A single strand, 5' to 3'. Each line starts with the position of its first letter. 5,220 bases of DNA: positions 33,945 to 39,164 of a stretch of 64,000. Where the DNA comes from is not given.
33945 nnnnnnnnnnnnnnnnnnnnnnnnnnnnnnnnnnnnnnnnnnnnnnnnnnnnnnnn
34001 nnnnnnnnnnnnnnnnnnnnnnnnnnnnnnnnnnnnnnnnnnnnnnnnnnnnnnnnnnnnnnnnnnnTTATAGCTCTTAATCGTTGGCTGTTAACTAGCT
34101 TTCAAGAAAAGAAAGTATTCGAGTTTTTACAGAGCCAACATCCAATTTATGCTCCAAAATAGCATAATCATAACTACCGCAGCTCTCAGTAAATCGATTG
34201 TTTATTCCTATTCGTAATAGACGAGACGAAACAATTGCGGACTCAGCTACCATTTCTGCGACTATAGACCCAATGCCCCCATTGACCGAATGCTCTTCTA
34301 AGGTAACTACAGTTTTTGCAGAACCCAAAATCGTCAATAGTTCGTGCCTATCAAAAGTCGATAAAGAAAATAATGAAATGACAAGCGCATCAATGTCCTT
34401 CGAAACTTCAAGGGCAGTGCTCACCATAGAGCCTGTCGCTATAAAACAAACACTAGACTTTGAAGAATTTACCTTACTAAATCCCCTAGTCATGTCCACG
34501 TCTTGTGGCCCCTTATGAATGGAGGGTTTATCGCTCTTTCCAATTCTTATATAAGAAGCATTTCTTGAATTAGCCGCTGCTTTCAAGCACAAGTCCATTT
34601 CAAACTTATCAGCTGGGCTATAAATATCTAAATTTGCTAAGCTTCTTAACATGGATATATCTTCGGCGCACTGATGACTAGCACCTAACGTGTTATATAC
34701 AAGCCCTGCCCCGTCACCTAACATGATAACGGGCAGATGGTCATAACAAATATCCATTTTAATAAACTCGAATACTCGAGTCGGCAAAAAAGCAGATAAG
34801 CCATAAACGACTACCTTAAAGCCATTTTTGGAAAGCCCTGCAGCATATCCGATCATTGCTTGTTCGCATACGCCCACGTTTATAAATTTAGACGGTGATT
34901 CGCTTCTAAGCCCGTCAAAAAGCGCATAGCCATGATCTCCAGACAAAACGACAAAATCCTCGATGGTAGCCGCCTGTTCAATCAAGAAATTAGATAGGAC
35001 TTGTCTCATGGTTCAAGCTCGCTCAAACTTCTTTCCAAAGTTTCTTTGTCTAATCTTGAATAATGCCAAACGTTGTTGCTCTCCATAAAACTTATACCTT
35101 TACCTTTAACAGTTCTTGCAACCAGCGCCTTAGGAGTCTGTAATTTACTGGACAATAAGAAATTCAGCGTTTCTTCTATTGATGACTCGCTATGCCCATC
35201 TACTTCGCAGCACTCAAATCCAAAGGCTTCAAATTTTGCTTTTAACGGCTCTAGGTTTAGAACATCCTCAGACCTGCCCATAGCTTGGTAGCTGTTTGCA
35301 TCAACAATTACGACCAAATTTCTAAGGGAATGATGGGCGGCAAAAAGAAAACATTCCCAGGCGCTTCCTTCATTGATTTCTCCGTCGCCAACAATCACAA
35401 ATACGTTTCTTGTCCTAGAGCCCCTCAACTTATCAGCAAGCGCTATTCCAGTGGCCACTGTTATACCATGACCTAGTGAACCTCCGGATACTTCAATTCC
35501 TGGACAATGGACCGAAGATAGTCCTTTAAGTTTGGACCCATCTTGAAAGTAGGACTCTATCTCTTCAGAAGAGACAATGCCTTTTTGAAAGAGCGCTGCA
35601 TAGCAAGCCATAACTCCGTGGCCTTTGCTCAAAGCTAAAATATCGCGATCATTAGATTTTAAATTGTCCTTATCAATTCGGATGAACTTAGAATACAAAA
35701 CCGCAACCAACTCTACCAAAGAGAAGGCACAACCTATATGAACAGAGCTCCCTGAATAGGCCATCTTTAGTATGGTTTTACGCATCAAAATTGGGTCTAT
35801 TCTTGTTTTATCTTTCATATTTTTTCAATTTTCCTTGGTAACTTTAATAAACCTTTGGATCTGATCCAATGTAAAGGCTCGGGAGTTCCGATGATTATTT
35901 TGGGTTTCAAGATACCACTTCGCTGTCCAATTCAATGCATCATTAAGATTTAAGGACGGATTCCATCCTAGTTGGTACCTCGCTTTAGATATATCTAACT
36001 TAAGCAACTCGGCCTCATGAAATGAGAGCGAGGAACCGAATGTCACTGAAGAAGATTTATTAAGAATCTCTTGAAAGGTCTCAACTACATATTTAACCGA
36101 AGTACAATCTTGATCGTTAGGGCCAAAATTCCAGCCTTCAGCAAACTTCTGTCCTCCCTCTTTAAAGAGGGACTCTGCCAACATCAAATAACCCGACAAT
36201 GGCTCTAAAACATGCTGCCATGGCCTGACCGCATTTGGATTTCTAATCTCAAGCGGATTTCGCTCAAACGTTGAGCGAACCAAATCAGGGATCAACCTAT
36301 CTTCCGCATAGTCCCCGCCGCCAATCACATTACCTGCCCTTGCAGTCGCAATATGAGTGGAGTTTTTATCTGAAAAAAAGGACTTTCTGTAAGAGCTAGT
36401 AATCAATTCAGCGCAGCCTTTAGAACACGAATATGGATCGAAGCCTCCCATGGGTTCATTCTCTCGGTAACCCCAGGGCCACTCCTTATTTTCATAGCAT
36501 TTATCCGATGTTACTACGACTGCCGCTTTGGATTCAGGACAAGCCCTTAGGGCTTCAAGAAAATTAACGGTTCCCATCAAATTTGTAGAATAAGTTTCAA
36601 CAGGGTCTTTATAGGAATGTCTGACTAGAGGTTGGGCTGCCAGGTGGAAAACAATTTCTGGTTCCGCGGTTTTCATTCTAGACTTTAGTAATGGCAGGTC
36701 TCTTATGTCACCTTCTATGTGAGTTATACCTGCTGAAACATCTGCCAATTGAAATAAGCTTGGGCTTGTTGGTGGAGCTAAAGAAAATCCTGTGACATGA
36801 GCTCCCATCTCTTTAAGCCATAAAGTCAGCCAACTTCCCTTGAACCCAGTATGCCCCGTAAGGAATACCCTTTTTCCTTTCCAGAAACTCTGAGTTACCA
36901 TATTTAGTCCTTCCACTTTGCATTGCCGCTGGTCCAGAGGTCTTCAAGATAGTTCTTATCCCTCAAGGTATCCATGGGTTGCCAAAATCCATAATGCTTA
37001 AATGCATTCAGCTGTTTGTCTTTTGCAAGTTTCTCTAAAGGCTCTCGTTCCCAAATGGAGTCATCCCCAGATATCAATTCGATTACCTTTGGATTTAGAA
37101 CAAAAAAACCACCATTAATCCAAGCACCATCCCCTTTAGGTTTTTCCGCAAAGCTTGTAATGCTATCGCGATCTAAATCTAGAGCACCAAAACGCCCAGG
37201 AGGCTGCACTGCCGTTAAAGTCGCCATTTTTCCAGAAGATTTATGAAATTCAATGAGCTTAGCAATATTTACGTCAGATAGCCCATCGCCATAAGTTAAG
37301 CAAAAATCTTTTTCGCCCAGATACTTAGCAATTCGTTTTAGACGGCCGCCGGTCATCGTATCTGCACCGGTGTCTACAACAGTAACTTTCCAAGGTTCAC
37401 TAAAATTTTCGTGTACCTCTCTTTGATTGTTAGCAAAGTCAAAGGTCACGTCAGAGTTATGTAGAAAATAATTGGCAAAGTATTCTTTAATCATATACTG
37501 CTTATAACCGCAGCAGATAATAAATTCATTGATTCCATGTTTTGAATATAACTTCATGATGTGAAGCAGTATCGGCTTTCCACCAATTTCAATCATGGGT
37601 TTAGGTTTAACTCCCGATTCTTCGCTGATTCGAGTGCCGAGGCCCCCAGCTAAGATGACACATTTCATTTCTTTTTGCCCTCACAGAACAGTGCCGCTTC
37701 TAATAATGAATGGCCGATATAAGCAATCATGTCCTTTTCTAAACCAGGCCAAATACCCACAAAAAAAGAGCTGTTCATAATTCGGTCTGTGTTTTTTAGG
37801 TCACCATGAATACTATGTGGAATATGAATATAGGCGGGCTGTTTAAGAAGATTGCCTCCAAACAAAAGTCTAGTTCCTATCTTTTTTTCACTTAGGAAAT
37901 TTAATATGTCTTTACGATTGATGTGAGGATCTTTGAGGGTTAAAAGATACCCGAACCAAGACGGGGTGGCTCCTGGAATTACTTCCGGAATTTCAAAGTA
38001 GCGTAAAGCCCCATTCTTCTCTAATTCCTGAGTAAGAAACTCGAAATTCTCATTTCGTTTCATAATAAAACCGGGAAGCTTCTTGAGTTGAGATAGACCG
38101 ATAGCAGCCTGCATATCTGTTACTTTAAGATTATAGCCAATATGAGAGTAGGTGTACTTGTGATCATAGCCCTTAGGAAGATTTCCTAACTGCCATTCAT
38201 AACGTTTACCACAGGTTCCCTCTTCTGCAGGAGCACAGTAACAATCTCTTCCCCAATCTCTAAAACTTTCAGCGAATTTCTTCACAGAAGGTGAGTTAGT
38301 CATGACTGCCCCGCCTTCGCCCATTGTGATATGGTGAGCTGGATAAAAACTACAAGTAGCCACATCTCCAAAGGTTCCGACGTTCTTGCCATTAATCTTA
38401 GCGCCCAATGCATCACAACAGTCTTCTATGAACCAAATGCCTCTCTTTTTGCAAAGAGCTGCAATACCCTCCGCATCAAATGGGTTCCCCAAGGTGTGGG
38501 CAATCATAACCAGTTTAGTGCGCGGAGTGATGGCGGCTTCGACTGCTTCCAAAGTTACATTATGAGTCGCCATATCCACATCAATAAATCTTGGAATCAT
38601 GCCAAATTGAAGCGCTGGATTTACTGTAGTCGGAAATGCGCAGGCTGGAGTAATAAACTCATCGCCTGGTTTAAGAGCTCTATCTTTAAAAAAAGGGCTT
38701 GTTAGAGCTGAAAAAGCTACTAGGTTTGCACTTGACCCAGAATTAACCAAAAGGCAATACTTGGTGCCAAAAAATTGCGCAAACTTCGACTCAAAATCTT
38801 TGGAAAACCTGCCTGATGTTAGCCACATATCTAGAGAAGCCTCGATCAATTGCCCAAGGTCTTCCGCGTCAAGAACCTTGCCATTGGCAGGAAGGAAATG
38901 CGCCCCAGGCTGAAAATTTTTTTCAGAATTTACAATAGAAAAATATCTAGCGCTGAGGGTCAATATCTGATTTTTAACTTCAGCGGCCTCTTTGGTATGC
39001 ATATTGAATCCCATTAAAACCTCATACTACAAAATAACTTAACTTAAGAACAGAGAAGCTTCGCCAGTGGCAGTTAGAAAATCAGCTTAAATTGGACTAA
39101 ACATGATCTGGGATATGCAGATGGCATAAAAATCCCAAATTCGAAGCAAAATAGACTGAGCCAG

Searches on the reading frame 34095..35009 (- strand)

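Call 25: search_protein_families(library=pfam, proteins=[window:34095-35009:-], max_evalue=0.001)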
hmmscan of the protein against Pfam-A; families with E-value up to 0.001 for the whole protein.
window:34095-35009:- (304 aa): 2 families
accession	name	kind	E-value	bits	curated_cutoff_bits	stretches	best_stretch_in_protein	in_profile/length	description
PF02779.29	Transket_pyr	-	1.7e-22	80.4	27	1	1-159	5-170/174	Transketolase, pyrimidine binding domain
PF02780.25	Transketolase_C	-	7.7e-15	55.3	25.9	1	179-270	4-102/124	Transketolase, C-terminal domain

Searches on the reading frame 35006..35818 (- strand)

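Call 25: search_protein_families(library=pfam, proteins=[window:35006-35818:-], max_evalue=0.001)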
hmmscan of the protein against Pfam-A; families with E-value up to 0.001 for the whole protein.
window:35006-35818:- (270 aa): 5 families
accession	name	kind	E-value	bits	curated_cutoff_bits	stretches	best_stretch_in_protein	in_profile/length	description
PF00456.26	Transketolase_N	-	3.1e-32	112.3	22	1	24-261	21-268/334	Transketolase, thiamine diphosphate binding domain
PF13292.11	DXP_synthase_N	-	5e-09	36.3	21.2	1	117-177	115-173/274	1-deoxy-D-xylulose-5-phosphate synthase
PF00676.26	E1_dh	-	2e-06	27.5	22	1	113-184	101-170/300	Dehydrogenase E1 component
PF02775.26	TPP_enzyme_C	-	2.5e-05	24.6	21.9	1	113-182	28-90/151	Thiamine pyrophosphate enzyme, C-terminal TPP binding domain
PF09364.15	XFP_N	-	0.00013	21.3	23.7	1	76-221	100-247/364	XFP N-terminal domain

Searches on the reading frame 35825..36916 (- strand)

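Call 25: search_protein_families(library=pfam, proteins=[window:35825-36916:-], max_evalue=0.001)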
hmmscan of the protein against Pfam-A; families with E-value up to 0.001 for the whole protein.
window:35825-36916:- (363 aa): 4 families
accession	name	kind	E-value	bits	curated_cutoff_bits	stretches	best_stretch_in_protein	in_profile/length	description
PF16363.11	GDP_Man_Dehyd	-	5.5e-33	115.2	27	1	19-327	2-328/332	GDP-mannose 4,6 dehydratase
PF01370.27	Epimerase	-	1.7e-28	100.1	20.9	1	17-249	1-227/240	NAD dependent epimerase/dehydratase family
PF02719.21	Polysacc_synt_2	-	9.1e-11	41.9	20.2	1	62-200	54-174/293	Polysaccharide biosynthesis protein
PF07993.18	NAD_binding_4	-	0.00093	18.9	20.1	0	64-178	63-193/258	Male sterility protein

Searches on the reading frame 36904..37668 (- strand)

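Call 25: search_protein_families(library=pfam, proteins=[window:36904-37668:-], max_evalue=0.001)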
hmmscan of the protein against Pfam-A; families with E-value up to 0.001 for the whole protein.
window:36904-37668:- (254 aa): 2 families
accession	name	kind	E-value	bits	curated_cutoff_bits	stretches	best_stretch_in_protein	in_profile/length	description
PF00483.29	NTP_transferase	-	3.9e-20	72.9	21.2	1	3-202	2-191/245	Nucleotidyl transferase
PF12804.13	NTP_transf_3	-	4.6e-08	33.8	27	1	3-58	1-51/160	MobA-like NTP transferase domain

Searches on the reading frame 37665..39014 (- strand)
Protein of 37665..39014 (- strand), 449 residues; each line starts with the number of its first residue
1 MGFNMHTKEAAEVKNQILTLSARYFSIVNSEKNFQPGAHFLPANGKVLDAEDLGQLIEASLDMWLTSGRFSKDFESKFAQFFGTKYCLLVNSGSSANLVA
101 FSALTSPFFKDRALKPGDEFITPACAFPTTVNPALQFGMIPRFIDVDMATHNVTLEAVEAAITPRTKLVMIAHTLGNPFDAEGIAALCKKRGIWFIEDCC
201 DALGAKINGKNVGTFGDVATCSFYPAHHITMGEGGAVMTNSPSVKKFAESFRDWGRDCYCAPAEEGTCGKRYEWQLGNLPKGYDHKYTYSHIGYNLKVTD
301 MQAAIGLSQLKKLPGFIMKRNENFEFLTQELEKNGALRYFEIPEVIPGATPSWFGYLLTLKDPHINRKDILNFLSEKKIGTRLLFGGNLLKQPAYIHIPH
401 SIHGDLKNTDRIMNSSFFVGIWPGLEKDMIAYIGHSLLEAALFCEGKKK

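Call 25: search_protein_families(library=pfam, proteins=[window:37665-39014:-], max_evalue=0.001)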
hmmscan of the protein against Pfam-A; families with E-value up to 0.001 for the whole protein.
window:37665-39014:- (449 aa): 4 families
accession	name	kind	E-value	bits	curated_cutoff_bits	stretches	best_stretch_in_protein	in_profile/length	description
PF01041.23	DegT_DnrJ_EryC1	-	9.8e-91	305.1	19.8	1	49-437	4-359/360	DegT/DnrJ/EryC1/StrS aminotransferase family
PF00266.25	Aminotran_5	-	2.2e-06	27.3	21.5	1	74-204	48-181/371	Aminotransferase class-V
PF01212.27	Beta_elim_lyase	-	5.1e-06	26.4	27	1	73-200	36-170/288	Beta-eliminating lyase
PF01053.26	Cys_Met_Meta_PP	-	7.3e-06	25.2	27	1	73-207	56-182/381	Cys/Met metabolism PLP-dependent enzyme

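Call 49: find_homologous_proteins(query=window:37665-39014:-, max_evalue=1e-50)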
Query window:37665-39014:- (449 aa): 8000 proteins with E <= 1e-50 among 8000 candidates; the best 120 are listed.
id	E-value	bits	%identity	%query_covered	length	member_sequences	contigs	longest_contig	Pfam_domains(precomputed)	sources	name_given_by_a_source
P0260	2.8e-286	967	93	98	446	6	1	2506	PF00266.26,PF01212.28,PF01053.27,PF01041.24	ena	-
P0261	4.5e-261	884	84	99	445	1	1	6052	PF00266.26,PF01212.28,PF01053.27,PF01041.24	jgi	-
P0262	3.3e-224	763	72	97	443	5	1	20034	PF00266.26,PF01212.28,PF01041.24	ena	-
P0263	8.6e-221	752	72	96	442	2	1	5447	PF00266.26,PF01212.28,PF01041.24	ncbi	-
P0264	3.4e-219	746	71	96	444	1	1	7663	PF01212.28,PF01041.24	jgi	jgi:CDP-6-deoxy-D-xylo-4-hexulose-3-dehydrase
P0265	5.2e-219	746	72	97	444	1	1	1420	PF00266.26,PF01212.28,PF01041.24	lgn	-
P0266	1.3e-218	744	72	97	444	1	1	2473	PF00266.26,PF01212.28,PF01041.24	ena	-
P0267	1.3e-218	744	72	97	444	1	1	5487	PF00266.26,PF01212.28,PF01041.24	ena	-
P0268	7.8e-217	738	71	96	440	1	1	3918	PF00266.26,PF01212.28,PF01041.24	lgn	-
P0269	2.2e-214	730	70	96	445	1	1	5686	PF00266.26,PF01212.28,PF01041.24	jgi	jgi:CDP-4-dehydro-6-deoxyglucose reductase, E1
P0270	2.8e-210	717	70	97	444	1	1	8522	PF01041.24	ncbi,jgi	jgi:CDP-6-deoxy-D-xylo-4-hexulose-3-dehydrase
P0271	1.4e-206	705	68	97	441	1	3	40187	PF00266.26,PF01041.24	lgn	-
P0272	3.7e-202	690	66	98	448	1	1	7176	PF00266.26,PF01212.28,PF01041.24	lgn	-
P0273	1.5e-201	688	66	95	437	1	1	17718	PF00266.26,PF01212.28,PF01041.24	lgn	-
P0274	5.7e-201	686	66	96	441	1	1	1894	PF00266.26,PF01212.28,PF01053.27,PF01041.24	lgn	-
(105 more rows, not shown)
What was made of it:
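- Tried and rejected: (8) An attempt to place the organism with an RfbH/DegT search was uninformative (call 49).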
